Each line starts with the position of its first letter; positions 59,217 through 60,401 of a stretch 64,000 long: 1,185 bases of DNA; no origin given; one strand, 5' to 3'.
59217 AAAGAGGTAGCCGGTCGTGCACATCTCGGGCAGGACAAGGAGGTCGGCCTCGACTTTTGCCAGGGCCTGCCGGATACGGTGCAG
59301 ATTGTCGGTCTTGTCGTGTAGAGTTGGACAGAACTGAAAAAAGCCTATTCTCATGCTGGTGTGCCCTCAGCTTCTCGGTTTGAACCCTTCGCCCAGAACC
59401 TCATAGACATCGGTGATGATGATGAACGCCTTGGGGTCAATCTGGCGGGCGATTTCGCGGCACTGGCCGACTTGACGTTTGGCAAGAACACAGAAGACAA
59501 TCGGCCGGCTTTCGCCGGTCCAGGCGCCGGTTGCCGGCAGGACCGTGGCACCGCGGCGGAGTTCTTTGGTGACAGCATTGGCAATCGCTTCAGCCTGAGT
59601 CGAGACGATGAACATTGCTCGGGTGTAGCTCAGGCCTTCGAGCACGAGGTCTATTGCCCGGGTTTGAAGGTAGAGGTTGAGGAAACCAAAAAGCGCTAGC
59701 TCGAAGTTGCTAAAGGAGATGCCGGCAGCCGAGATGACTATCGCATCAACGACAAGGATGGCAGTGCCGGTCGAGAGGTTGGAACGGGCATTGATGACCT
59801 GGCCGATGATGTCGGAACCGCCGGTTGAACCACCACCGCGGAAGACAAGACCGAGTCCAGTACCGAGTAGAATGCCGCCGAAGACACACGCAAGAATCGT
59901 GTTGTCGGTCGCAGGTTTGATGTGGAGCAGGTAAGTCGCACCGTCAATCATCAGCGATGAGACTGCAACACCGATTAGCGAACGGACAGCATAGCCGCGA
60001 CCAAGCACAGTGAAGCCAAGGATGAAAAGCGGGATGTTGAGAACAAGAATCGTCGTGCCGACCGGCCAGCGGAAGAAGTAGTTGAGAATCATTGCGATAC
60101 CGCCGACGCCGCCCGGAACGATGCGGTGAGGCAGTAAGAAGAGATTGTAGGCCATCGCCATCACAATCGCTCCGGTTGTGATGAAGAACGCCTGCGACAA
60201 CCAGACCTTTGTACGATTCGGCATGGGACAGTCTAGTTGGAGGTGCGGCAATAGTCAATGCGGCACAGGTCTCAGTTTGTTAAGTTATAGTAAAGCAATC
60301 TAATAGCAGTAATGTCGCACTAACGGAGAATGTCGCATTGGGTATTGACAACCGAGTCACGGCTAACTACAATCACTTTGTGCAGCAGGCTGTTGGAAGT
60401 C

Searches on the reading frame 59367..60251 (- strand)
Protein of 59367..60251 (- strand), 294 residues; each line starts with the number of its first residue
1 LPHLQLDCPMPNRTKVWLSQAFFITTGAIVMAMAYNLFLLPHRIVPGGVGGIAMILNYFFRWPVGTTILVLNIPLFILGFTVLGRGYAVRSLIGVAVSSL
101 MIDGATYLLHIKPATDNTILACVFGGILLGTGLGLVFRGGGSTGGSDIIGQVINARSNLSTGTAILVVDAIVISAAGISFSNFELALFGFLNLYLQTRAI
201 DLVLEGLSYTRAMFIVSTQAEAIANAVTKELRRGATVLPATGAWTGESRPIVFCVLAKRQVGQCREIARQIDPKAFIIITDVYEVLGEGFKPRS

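Call 53: search_protein_families(library=pfam, proteins=[window:59367-60251:-], max_evalue=0.001)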
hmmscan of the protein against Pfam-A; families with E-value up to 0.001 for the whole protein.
window:59367-60251:- (294 aa): 2 families
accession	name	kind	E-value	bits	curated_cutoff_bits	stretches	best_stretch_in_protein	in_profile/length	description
PF02588.21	YitT_membrane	-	4.4e-60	203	24.3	1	22-227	3-204/205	Uncharacterised 5xTM membrane BCR, YitT family COG1284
PF10035.14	DUF2179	-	3.4e-19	68.8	22.8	1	233-287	1-55/55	Uncharacterized protein conserved in bacteria (DUF2179)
